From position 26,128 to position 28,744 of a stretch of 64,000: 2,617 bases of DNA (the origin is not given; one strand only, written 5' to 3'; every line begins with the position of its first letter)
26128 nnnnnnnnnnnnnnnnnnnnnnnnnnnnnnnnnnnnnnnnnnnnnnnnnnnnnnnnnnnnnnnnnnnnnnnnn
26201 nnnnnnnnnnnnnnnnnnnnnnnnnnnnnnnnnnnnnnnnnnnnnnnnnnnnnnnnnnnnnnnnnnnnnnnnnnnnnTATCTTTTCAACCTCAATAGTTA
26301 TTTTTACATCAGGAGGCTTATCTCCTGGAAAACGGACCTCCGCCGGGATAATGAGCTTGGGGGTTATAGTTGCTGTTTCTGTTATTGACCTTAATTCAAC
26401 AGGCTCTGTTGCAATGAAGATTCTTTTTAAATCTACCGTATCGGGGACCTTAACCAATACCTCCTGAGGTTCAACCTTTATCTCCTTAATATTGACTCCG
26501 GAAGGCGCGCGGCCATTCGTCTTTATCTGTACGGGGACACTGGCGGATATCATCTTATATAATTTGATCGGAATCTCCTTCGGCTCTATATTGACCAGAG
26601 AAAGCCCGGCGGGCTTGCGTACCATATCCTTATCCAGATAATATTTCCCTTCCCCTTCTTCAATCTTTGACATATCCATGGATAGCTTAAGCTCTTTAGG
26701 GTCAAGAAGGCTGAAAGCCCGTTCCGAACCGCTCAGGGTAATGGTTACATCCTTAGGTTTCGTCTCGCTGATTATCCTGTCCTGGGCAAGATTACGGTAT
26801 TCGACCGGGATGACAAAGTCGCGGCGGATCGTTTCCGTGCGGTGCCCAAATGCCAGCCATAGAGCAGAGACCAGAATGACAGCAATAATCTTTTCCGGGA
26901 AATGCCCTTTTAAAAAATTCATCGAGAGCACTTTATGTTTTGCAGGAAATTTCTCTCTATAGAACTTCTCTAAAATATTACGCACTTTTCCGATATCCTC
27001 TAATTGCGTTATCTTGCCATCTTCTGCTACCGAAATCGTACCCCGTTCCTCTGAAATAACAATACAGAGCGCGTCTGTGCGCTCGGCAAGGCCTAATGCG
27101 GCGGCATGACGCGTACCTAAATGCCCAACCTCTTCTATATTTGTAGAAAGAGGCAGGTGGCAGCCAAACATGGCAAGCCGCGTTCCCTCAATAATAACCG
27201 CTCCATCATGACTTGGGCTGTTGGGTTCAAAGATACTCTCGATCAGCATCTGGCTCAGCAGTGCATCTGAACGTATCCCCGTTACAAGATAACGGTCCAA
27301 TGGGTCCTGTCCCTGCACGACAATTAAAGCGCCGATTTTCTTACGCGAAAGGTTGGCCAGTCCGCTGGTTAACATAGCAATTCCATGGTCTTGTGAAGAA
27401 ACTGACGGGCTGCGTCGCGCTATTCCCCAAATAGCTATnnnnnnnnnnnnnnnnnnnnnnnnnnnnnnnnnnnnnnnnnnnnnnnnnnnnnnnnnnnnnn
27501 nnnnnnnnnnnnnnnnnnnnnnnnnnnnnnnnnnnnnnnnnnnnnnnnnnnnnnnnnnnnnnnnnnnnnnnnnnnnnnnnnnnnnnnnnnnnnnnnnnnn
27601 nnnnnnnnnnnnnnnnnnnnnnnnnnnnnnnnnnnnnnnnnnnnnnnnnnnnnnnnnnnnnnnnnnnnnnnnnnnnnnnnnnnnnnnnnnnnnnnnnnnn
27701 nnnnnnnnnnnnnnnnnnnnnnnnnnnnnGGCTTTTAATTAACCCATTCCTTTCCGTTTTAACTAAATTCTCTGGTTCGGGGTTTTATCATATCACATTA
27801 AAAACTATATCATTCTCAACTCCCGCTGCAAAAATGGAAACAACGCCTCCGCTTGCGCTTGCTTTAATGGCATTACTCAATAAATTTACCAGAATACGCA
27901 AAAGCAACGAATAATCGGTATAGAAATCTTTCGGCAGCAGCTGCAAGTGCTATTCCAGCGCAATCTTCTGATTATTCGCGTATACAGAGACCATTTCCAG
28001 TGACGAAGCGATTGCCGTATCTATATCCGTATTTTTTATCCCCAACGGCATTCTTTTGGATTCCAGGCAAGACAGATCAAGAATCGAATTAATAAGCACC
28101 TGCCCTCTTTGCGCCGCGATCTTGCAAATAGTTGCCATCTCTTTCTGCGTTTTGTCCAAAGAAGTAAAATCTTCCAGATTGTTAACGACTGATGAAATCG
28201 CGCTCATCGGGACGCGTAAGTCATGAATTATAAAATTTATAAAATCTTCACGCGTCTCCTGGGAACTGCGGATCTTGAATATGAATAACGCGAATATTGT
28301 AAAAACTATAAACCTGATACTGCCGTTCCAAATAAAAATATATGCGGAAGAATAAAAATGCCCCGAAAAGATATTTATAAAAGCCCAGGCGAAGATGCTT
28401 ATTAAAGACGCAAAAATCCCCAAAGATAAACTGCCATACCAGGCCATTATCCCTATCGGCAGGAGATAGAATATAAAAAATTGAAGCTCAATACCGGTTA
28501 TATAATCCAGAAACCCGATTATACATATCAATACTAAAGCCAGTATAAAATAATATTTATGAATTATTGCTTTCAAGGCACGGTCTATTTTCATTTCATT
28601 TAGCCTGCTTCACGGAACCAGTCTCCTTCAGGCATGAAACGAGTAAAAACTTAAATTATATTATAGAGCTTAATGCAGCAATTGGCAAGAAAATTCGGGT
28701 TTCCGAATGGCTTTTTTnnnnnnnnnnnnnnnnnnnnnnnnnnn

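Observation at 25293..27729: CdaA fused to its YbbR/CdaR-type regulator, followed by a DHH/DHHA1 phosphodiesterase, next to the osmolyte island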

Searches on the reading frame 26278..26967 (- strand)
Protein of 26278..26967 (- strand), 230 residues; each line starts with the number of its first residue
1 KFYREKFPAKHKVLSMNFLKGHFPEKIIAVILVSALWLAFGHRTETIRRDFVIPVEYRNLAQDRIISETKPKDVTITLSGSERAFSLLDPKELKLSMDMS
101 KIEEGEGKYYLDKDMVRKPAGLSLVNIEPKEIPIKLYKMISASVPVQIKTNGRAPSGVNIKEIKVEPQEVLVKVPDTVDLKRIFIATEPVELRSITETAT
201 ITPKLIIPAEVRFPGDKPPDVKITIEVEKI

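Call 28: search_solved_structures(query=window:26278-26967:-, max_evalue=10, show_alignments=3)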
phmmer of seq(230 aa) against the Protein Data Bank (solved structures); distinct sequences matched with E-value up to 10: 2.
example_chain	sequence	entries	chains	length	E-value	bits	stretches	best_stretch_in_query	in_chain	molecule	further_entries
2l3u_A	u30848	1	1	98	0.61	12.8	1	51-129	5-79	YbbR family protein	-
3g1w_A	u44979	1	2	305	2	11.1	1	110-154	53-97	Sugar ABC transporter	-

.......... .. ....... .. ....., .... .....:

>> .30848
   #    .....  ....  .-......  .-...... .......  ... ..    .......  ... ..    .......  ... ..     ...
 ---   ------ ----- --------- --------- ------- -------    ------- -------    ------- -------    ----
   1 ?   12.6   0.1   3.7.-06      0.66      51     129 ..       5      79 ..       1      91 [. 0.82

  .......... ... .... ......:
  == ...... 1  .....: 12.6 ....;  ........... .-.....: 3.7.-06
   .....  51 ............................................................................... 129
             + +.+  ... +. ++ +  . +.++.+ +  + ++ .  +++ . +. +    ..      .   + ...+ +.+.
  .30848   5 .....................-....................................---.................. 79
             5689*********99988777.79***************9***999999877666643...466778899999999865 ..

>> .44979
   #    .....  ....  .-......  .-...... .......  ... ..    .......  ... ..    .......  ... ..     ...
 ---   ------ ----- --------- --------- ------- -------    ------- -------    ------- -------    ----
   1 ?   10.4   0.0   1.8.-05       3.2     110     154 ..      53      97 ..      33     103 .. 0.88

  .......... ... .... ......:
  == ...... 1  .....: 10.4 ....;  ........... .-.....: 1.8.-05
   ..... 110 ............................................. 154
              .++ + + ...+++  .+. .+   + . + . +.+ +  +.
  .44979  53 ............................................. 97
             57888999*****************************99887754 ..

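Call 29: search_protein_families(library=pfam, proteins=[window:26278-26967:-], max_evalue=10)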
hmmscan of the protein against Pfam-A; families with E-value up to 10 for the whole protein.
seq(230 aa): 2 families
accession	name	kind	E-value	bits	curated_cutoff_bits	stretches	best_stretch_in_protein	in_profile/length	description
PF07949.17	YbbR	-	6.1e-10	39.7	22.3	2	53-135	1-80/81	YbbR-like protein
PF17490.7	Tnp_22_dsRBD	-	0.014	15.9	22.2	1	98-117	31-50/65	L1 transposable element dsRBD-like domain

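Call 46: search_solved_structures(query=A2, max_evalue=10, show_alignments=0)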
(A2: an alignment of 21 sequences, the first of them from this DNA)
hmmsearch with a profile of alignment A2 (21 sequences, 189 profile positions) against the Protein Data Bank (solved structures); distinct sequences matched with E-value up to 10: 3.
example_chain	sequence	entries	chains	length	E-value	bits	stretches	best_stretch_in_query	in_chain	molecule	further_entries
2l3u_A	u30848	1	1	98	0.017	18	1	10-84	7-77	YbbR family protein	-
2kxy_A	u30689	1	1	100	0.02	17.8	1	95-186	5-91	Uncharacterized protein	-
3g1w_A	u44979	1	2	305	0.88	12.4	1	63-113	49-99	Sugar ABC transporter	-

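Call 51: predict_structure(alignment_id=A2)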
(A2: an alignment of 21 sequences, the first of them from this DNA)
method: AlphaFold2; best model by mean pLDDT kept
length: 187 residues; sequences in the alignment: 21
mean_pLDDT: 91.5   pTM: 0.63
mean pLDDT of the five models: 91.5, 90.5, 88.4, 88.1, 86.5
residues with pLDDT >= 90: 133; 70-90: 53; 50-70: 1; < 50: 0
segments of 3 or more residues with pLDDT < 50: none
pLDDT, mean of each block of 10 residues (from residue 1): 91 90 86 96 92 91 90 93 95 91 94 94 94 87 94 93 89 88 92
secondary structure, 60 per line:
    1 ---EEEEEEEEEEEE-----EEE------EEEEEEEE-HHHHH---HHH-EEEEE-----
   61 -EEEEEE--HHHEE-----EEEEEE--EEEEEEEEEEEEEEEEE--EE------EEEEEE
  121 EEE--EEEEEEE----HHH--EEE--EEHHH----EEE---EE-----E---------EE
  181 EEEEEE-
elements in order: E4-15 E21-23 E30-37 H39-43 E51-55 E62-67 E80-85 E88-104 E115-123 E126-132 E142-144 E156-158 E179-186

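Call 55: fold_search(model_id=the predicted structure, library=pdb)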
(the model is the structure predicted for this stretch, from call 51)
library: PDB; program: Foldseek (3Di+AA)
matches with E <= 10: 210; with E <= 0.001: 3
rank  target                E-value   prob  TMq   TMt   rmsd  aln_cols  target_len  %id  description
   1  4qdy                  2.1e-09  1.00  0.46  0.44   9.1       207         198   19  Crystal structure of a YbbR-like protein (SP_1560) from Streptococcus pneumoniae TIGR4 at 2.74 A resolution (released 2014-07-30)
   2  2kxy_MODEL_1_A        4.5e-04  1.00  0.38  0.66   3.1        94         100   23  Solution structure of SuR18C from Streptococcus thermophilus. Northeast Structural Genomics Consortium Target  (released 2010-07-14)
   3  3lyw                  5.9e-04  1.00  0.40  0.82   2.0        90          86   21  Crystal structure of YbbR family protein Dhaf_0833 from Desulfitobacterium hafniense DCB-2. Northeast Structural Genomic (released 2010-04-07)
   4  8cvm_u                1.4e-03  0.99  0.32  0.33  18.5       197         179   13  Cutibacterium acnes 50S ribosomal subunit with P-site tRNA and Sarecycline bound in the local refined map (released 2023-03-15)
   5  5zeb_W                2.0e-03  0.99  0.31  0.31  16.3       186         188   11  M. Smegmatis P/P state 70S ribosome structure (released 2018-09-26)
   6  9qt5_V                3.3e-03  0.97  0.31  0.32  17.8       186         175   13  Structure of the 50S ribosomal subunit from the antibiotic-producing bacterium Streptomyces fradiae (released 2025-05-14)
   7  5o60_W                3.7e-03  0.98  0.31  0.30  17.0       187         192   11  Structure of the 50S large ribosomal subunit from Mycobacterium smegmatis (released 2017-07-12)
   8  2kpu_MODEL_1_A        5.4e-03  1.00  0.41  0.76   1.9        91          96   21  NMR Structure of YbbR family protein Dhaf_0833 (residues 32-118) from Desulfitobacterium hafniense DCB-2: Nort (released 2009-12-08)
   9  5hqh                  8.8e-03  1.00  0.40  0.71   2.9        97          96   18  1.32 Angstrom Crystal Structure of Ybbr like Domain of lmo2119 Protein from Listeria monocytogenes. (released 2016-02-03)
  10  2l3u_MODEL_1_A        1.0e-02  1.00  0.38  0.68   2.3        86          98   22  Solution Structure of Domain IV from the YbbR family protein of Desulfitobacterium hafniense: Northeast Struct (released 2010-10-06)
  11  2kq1_MODEL_1_A        1.1e-02  1.00  0.41  0.60  12.9       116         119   18  Solution Structure Of Protein BH0266 From Bacillus halodurans. Northeast Structural Genomics Consortium Target (released 2009-12-22)
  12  4v5q_BZ               1.3e-02  0.93  0.32  0.33  18.6       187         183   14  The crystal structure of EF-Tu and G24A-tRNA-Trp bound to a near- cognate codon on the 70S ribosome (released 2014-07-09)
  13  1feu_A                1.9e-02  0.82  0.28  0.28  16.9       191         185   14  CRYSTAL STRUCTURE OF RIBOSOMAL PROTEIN TL5, ONE OF THE CTC FAMILY PROTEINS, COMPLEXED WITH A FRAGMENT OF 5S RRNA. (released 2001-06-25)
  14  9i5t_Y                1.9e-02  0.75  0.28  0.30  16.5       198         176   11  50S subunit of P. gingivalis ribosome with Lefamulin (released 2025-08-20)
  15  1feu_D                3.4e-02  0.80  0.29  0.29  17.4       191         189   14  CRYSTAL STRUCTURE OF RIBOSOMAL PROTEIN TL5, ONE OF THE CTC FAMILY PROTEINS, COMPLEXED WITH A FRAGMENT OF 5S RRNA. (released 2001-06-25)
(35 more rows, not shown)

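Call 62: search_protein_representatives(alignment_id=A2)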
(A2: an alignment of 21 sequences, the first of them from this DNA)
Query: 21 sequences, 189 profile positions. Proteins with E-value up to 0.001 (for the whole library): 8002; up to 1e-10: 2263; up to 1e-30: 88. The best 150 are listed.
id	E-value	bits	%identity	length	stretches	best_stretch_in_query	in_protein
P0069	9.9e-78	276.4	-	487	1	2-188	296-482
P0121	3.0e-71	255.3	-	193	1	2-187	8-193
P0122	4.3e-64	232.0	-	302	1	3-187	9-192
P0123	1.4e-63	230.3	-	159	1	1-154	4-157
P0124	5.1e-62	225.2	-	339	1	2-187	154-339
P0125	5.2e-60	218.7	-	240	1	3-187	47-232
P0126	1.1e-56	207.9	-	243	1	2-188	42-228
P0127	2.2e-56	206.8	-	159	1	33-187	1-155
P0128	7.5e-56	205.1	-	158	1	28-185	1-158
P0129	5.5e-54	199.0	-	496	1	3-185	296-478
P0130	2.8e-53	196.7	-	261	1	2-186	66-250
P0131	6.5e-49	182.5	-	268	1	2-187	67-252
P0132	1.6e-48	181.2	-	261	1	2-171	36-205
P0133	1.8e-45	171.3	-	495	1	3-187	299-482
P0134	1.9e-44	167.9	-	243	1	2-187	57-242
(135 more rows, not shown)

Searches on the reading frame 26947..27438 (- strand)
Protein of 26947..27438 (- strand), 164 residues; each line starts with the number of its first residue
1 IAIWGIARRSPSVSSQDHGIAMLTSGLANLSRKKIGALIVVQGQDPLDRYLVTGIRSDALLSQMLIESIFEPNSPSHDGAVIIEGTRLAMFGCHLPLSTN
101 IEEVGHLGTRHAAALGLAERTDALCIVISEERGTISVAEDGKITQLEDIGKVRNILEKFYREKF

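Call 68: search_solved_structures(query=window:26947-27438:-, max_evalue=1e-20, show_alignments=4)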
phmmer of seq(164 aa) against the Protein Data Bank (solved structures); distinct sequences matched with E-value up to 1e-20: 15.
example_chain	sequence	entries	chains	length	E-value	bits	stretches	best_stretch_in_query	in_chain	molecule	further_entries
6gyw_A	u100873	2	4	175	1.6e-29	106.1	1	20-145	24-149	Diadenylate cyclase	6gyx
6gyy_A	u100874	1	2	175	5.9e-29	104.3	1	20-145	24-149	Diadenylate cyclase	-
9g69_C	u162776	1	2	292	1.2e-28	103.3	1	15-144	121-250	Diadenylate cyclase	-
7l8n_A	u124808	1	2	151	1.5e-28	103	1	15-143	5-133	Diadenylate cyclase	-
8ofg_A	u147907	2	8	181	5.3e-28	101.2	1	10-144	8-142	Diadenylate cyclase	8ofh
6huw_A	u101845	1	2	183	6.7e-28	100.9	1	10-146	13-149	Diadenylate cyclase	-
9g0g_A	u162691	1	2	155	7.6e-28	100.7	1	11-145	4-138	Cyclic di-AMP synthase CdaA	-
8ogk_A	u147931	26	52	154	8.8e-28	100.5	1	11-145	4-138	Cyclic di-AMP synthase CdaA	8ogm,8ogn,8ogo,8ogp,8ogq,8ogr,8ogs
7ojs_H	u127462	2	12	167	2.3e-27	99.1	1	16-146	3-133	Cyclic di-AMP synthase CdaA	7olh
6hvl_A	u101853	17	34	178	2.9e-27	98.8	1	15-145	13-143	Diadenylate cyclase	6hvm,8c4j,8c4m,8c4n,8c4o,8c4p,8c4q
4rv7_A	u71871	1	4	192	3.5e-27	98.5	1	15-145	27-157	Diadenylate cyclase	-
8ofo_AAA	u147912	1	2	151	9.8e-27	97.1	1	23-143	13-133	Diadenylate cyclase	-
6hvn_A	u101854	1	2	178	1.1e-26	96.9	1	15-145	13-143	Diadenylate cyclase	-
2fb5_A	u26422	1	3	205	3.3e-25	92.1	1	19-142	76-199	hypothetical Membrane Spanning Protein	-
8ofj_B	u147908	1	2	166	7.1e-23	84.5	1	9-147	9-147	Diadenylate cyclase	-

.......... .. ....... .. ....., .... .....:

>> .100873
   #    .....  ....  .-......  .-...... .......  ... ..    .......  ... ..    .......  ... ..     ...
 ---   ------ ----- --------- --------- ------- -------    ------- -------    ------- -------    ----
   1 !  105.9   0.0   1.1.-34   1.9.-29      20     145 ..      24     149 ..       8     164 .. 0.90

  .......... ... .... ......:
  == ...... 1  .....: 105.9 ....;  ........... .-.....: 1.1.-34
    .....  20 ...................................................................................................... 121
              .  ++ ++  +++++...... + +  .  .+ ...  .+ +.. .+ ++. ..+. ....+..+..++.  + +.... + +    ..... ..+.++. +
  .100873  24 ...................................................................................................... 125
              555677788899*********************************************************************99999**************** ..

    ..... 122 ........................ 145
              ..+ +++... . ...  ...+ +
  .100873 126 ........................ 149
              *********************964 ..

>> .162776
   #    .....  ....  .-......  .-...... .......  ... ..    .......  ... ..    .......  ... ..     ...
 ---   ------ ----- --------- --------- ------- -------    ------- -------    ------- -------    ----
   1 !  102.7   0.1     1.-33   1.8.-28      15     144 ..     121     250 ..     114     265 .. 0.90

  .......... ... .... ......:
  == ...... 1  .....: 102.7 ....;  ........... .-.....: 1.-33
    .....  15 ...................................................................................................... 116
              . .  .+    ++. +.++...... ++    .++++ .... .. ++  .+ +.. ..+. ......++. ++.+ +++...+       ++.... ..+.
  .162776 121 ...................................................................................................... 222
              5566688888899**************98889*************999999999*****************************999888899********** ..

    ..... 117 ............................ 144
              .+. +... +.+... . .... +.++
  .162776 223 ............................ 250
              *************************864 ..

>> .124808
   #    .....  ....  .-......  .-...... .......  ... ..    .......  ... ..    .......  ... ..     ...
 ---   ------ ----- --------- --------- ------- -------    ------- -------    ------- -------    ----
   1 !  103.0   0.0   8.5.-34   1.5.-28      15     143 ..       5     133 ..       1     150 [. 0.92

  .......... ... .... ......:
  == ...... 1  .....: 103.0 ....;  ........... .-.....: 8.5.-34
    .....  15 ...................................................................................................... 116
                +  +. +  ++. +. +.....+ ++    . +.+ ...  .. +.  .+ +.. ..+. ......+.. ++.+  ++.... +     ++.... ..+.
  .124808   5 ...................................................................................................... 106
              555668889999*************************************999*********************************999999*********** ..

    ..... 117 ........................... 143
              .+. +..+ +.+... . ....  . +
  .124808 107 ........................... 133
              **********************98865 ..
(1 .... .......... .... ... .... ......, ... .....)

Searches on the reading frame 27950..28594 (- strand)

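Call 5: search_protein_families(library=pfam, proteins=[window:27950-28594:-], max_evalue=0.01)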
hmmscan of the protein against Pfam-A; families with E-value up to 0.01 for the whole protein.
window:27950-28594:- (214 aa): 1 family
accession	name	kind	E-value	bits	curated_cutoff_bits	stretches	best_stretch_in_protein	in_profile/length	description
PF00512.31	HisKA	-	5e-10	39.7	26.9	1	115-179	2-65/66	His Kinase A (phospho-acceptor) domain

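Call 6: search_protein_families(library=ncbifam, proteins=[window:27950-28594:-], max_evalue=0.01)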
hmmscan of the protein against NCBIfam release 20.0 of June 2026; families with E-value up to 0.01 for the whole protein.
window:27950-28594:- (214 aa): 24 families
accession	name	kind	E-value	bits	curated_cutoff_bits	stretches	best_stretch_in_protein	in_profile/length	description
NF046044.1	PnpS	equivalog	5.6e-12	45.4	400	1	105-213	160-269/390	two-component system histidine kinase PnpS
NF045911.1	TCSHisKinNblS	equivalog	4.6e-10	38.5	1000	1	112-213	385-487/621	two-component system sensor histidine kinase NblS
TIGR02966.1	phoR_proteo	equivalog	6.4e-10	38.6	334.2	1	105-210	104-210/333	phosphate regulon sensor histidine kinase PhoR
NF011874.0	PRK15347.1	equivalog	1.2e-07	30.2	852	1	116-214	399-496/921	two component system sensor kinase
NF045901.1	HisKinLetSLeg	equivalog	2.4e-06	25.8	1650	1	113-211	291-388/906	two-component system sensor histidine kinase LetS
NF033092.0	HK_WalK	equivalog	2.8e-06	26.2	725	1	112-212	369-470/594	cell wall metabolism sensor histidine kinase WalK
TIGR02956.1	TMAO_torS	equivalog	5.8e-06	24.7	676.5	1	116-213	465-561/967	TMAO reductase system sensor histidine kinase/response regulator TorS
NF008312.0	PRK11100.1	equivalog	7.1e-06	25.1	356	1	116-213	257-353/477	two-component system sensor histidine kinase CreC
NF008302.0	PRK11091.1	equivalog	2.1e-05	22.9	838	1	113-210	281-376/779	aerobic respiration two-component sensor histidine kinase ArcB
NF041735.1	hist_kin_RppB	equivalog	2.3e-05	23.4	400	1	108-213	209-315/438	two-component system sensor histidine kinase RppB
NF033091.0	HK_VanS_ACDEFG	equivalog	6.7e-05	22.1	400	1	111-193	70-153/293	vancomycin resistance histidine kinase VanS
NF038297.2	hybrid_HK_HrmK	equivalog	0.00015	20.6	725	1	113-213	233-335/607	hybrid histidine kinase/response regulator HrmK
NF050805.1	CellDivHKDivJCaul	equivalog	0.00026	19.4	1000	1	115-210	298-395/531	cell cycle sensor histidine kinase DivJ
NF047405.1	SensHisKinSapS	equivalog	0.00052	19.5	550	1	108-173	112-177/341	two-component system sensor histidine kinase SapS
NF047874.1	MASE3_PAS_HK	subfamily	0.00074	18.4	560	1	109-213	392-502/655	MASE3 domain-containing sensor histidine kinase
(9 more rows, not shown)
